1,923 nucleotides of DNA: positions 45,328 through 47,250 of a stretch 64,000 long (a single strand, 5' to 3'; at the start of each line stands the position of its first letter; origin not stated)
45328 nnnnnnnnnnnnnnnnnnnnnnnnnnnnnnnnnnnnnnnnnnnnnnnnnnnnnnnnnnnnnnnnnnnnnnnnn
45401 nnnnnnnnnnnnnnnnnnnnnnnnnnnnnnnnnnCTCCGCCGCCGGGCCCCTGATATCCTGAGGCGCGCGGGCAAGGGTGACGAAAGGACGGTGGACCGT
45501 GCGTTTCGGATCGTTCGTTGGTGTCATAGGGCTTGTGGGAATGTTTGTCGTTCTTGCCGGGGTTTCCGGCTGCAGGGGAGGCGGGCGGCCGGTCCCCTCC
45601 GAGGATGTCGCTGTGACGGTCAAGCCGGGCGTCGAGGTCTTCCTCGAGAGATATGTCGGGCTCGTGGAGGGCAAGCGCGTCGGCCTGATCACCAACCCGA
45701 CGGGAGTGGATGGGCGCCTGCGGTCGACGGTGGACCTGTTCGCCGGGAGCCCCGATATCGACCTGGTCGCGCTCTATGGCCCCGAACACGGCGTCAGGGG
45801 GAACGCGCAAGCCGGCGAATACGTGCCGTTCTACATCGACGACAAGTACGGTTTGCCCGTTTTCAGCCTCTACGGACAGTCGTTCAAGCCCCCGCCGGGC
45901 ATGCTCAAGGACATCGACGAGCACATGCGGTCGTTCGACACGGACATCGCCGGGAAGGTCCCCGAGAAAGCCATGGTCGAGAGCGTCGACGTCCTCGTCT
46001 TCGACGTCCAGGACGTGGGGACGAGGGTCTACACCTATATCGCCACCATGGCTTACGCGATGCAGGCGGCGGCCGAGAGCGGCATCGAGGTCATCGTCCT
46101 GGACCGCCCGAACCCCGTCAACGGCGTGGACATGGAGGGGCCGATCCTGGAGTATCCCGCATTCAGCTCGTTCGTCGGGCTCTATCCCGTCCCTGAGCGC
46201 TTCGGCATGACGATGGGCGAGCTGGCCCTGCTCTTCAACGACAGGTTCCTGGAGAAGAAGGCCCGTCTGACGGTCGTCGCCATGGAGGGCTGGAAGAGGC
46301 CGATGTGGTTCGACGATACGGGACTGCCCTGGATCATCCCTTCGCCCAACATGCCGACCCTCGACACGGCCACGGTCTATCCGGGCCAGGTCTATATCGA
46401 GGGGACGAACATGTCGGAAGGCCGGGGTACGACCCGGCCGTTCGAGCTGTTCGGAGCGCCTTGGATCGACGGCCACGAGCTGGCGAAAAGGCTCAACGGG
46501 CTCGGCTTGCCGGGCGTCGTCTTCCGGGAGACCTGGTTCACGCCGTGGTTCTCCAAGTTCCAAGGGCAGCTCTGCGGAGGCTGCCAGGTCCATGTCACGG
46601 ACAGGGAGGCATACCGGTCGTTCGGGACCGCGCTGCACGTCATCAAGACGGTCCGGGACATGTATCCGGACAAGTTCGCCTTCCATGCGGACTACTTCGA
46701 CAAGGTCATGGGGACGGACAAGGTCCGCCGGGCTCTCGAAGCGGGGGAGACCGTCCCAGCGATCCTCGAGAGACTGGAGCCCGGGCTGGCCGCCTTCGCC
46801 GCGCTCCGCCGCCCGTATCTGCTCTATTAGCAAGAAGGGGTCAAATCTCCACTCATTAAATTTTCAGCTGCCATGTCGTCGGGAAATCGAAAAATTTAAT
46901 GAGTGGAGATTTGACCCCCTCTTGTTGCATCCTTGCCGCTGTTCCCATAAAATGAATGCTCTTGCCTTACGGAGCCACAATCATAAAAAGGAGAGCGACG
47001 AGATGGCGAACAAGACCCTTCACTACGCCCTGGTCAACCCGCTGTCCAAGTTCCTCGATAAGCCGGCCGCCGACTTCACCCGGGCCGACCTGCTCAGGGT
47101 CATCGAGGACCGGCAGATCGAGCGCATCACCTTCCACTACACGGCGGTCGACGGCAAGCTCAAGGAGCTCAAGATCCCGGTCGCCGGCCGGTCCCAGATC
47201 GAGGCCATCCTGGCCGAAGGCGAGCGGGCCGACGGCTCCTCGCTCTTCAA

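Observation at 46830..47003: Copy B of the palindromic element shows compensatory arm changes, and sits in the leader of the GS-like gene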

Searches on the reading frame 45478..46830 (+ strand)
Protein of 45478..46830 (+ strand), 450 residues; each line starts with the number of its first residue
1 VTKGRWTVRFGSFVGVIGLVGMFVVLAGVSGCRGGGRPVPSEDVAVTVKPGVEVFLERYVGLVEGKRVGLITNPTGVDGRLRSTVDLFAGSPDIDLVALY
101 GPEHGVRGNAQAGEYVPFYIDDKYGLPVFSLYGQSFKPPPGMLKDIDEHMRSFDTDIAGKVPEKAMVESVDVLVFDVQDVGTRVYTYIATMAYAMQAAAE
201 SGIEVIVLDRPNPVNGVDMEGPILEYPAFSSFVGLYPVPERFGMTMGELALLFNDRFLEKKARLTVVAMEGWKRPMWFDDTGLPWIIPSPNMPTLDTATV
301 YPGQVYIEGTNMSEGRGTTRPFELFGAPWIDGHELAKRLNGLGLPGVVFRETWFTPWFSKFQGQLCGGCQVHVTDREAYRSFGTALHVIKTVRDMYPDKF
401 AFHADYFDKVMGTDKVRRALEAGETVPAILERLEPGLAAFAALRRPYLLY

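Call 13: search_protein_families(library=pfam, proteins=[window:45478-46830:+])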
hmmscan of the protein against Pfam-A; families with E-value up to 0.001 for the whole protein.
window:45478-46830:+ (450 aa): 2 families
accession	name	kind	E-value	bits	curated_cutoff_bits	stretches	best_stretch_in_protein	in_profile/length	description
PF07075.17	NamZ_N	-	3e-80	268.8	26.9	2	160-295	69-202/203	Exo-beta-N-acetylmuramidase NamZ, N-terminal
PF20732.2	NamZ_C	-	1.2e-57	195.4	25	1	300-450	2-152/152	Exo-beta-N-acetylmuramidase NamZ, C-terminal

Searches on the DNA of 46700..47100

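Call 61: search_rna_families(source=window, start=46700, end=47100, threshold=evalue, max_evalue=1)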
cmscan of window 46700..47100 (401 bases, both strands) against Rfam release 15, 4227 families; matches with E-value up to 1: 4.
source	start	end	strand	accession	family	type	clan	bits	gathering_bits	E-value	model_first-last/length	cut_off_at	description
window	46835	46920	-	RF00962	mir-586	Gene; miRNA;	-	47.7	89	1.1e-09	1-87/87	no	mir-586 microRNA precursor family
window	46835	46920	+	RF00962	mir-586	Gene; miRNA;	-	45.7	89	4.3e-09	1-87/87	no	mir-586 microRNA precursor family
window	46827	46929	+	RF03666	MIR7724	Gene; miRNA;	-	33.9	100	2e-05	1-169/169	no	MIR7724 microRNA precursor family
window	46841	46913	-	RF03916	MIR400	Gene; miRNA;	-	17.4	83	0.82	1-103/103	no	MIR400 microRNA precursor family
